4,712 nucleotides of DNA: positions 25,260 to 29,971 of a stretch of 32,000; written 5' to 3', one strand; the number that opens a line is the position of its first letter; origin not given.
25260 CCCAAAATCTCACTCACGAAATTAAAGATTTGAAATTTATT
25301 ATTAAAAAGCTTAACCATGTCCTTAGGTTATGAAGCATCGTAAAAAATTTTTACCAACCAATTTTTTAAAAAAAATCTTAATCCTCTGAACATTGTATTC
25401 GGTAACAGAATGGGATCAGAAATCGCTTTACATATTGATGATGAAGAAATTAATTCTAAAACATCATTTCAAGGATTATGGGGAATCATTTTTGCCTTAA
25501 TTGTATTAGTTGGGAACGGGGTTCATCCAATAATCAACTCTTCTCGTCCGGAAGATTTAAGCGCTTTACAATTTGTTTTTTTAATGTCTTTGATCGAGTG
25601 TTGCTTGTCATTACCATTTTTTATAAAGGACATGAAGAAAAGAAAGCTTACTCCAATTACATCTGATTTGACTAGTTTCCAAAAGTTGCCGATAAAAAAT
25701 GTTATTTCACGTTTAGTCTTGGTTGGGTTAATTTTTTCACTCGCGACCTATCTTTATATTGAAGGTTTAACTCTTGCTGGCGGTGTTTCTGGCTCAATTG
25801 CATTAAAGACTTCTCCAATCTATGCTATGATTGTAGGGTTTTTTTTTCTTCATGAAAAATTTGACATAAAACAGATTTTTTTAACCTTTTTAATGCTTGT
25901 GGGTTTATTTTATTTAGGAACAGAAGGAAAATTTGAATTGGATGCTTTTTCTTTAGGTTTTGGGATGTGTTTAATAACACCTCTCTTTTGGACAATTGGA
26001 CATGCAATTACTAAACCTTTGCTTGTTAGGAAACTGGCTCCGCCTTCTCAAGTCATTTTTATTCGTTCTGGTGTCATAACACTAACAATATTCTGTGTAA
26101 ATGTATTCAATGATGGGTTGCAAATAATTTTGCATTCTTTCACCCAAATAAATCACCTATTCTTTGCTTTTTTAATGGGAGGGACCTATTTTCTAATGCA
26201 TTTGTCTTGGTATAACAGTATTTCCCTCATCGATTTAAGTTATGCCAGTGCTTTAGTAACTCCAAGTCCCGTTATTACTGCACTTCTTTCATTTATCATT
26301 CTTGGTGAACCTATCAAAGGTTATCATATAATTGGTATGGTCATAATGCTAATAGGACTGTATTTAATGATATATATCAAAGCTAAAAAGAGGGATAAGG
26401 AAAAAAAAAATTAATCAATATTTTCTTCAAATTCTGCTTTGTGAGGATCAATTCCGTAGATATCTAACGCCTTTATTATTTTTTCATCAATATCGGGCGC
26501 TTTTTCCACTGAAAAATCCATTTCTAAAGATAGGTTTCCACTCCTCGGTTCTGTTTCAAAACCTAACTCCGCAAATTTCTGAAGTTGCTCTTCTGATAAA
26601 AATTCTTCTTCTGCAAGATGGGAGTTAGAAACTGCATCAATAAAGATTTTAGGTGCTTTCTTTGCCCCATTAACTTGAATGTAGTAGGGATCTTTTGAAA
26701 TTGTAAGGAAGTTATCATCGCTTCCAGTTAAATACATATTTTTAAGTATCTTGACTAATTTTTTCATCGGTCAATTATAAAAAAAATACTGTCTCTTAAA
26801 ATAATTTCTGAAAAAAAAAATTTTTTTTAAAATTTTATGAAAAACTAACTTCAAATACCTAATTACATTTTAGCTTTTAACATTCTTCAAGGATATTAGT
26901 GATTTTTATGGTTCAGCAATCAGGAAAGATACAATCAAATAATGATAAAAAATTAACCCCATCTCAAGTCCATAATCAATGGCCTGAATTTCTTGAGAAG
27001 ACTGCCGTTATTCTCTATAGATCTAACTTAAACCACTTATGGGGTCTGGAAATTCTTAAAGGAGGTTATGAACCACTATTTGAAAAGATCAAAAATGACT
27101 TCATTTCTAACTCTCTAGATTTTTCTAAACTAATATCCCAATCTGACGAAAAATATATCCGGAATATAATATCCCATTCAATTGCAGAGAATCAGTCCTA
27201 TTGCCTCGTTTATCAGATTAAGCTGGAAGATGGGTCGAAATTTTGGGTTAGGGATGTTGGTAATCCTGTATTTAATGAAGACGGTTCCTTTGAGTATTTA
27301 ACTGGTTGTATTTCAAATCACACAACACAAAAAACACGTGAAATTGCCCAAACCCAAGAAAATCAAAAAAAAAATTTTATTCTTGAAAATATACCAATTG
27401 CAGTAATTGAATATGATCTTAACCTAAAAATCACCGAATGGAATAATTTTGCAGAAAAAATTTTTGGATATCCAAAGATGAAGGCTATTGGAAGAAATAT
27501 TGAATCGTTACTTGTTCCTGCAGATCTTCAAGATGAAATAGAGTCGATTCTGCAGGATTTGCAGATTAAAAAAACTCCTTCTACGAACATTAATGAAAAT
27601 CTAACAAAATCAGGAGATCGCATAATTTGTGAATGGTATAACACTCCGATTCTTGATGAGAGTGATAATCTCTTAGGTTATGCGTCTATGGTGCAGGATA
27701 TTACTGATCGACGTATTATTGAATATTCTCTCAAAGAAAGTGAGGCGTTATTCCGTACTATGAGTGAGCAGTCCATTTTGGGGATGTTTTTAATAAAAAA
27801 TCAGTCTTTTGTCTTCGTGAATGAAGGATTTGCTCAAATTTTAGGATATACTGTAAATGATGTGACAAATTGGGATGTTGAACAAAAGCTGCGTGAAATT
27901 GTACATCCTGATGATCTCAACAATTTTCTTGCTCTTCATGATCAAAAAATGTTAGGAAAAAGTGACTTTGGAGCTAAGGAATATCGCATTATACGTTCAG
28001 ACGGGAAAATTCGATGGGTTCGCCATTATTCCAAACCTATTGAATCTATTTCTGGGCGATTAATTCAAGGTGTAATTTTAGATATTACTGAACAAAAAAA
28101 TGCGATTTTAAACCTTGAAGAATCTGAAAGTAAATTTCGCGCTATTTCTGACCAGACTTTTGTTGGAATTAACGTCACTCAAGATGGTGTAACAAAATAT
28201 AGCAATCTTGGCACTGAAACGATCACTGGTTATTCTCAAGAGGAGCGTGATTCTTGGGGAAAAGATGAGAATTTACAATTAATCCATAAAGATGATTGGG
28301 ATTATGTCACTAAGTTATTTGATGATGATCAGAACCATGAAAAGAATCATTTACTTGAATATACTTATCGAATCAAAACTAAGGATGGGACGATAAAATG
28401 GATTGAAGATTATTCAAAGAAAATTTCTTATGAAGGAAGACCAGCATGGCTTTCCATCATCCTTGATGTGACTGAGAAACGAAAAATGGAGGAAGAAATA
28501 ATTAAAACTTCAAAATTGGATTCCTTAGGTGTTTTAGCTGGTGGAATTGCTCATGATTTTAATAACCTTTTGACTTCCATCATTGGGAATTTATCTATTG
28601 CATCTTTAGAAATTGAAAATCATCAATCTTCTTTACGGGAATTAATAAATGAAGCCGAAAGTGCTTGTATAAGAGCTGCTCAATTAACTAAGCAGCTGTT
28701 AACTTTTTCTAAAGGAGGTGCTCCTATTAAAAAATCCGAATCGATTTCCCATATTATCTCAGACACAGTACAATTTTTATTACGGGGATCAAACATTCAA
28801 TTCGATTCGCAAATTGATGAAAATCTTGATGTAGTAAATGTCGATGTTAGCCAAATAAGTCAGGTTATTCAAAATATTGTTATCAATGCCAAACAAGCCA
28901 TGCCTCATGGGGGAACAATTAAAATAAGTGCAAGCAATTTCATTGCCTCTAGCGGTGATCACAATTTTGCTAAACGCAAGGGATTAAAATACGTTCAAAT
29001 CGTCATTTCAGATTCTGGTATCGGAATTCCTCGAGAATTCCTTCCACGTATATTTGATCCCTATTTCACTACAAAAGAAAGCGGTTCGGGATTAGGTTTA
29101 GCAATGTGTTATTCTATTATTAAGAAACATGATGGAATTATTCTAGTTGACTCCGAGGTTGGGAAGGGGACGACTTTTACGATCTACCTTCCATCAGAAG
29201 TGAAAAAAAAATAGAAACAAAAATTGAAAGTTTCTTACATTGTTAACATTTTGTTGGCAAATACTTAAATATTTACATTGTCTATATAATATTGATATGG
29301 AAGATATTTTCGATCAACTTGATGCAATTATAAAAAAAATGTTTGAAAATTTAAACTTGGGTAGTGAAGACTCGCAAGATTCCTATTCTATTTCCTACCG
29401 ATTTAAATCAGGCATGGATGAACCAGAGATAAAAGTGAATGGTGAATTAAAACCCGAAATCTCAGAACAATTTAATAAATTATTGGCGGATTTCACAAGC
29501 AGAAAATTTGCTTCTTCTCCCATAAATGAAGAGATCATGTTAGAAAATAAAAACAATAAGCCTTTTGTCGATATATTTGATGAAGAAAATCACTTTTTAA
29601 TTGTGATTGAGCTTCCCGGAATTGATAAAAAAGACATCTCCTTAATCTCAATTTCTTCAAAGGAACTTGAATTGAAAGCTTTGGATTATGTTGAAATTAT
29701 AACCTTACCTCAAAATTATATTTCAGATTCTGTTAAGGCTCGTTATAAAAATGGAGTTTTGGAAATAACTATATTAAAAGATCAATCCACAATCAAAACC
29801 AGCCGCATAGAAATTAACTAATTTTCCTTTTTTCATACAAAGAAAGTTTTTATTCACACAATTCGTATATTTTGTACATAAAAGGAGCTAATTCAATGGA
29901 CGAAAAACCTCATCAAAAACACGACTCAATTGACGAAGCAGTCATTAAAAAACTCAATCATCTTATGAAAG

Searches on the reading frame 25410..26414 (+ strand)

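Call 10: search_protein_families(library=pfam, proteins=[window:25410-26414:+])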
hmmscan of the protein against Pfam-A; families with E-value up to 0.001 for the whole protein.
window:25410-26414:+ (334 aa): 1 family
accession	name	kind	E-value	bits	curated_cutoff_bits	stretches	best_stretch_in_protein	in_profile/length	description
PF00892.27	EamA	-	9.3e-27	94.4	28.2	2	23-169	1-133/135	EamA-like transporter family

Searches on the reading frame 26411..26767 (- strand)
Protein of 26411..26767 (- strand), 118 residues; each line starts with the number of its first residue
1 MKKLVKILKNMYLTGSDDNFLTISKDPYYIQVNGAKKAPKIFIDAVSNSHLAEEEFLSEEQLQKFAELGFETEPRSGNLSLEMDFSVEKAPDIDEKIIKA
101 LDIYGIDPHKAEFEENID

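Call 26: search_protein_families(library=pfam, proteins=[window:26411-26767:-])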
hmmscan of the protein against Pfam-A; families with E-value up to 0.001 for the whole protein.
window:26411-26767:- (118 aa): 1 family
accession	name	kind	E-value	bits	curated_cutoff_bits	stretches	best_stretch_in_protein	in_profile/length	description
PF22552.1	TY-Chap3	-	2.6e-05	25.4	27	1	15-106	17-111/117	T3SS (YopN, CesT) and YbjN peptide-binding chaperone 3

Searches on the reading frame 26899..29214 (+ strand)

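Call 26: search_protein_families(library=pfam, proteins=[window:26899-29214:+])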
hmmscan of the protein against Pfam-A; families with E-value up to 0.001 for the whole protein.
window:26899-29214:+ (771 aa): 8 families
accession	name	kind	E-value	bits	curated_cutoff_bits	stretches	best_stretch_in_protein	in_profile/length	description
PF08447.18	PAS_3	-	1.1e-43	147.8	25.6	3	305-389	2-83/89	PAS fold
PF13426.13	PAS_9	-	5.1e-28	97.8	27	2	295-398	3-103/103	PAS domain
PF00989.32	PAS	-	6.3e-27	94.3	22.6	2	160-268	5-113/113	PAS fold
PF02518.31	HATPase_c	-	3.4e-24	85.9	26.4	1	649-766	2-109/111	Histidine kinase-, DNA gyrase B-, and HSP90-like ATPase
PF13188.13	PAS_8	-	8.1e-14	51.4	21.8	2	161-208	6-50/65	PAS domain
PF08448.16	PAS_4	-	2.5e-13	50.6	23.1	1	162-272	1-109/110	PAS fold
PF00512.31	HisKA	-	3.8e-08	33.7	26.9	1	546-607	5-64/66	His Kinase A (phospho-acceptor) domain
PF13596.12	PAS_10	-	3.2e-07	31.4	22.1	1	159-269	2-106/106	PAS domain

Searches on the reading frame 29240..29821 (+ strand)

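Call 26: search_protein_families(library=pfam, proteins=[window:29240-29821:+])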
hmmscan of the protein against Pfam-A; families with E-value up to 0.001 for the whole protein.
window:29240-29821:+ (193 aa): 2 families
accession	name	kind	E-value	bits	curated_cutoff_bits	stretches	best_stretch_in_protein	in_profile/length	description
PF00011.27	HSP20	-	2e-09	37.9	20.8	1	147-192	54-101/102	Hsp20/alpha crystallin family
PF17886.7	ArsA_HSP20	-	3.7e-07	30.1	22.5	1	117-177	2-62/63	HSP20-like domain found in ArsA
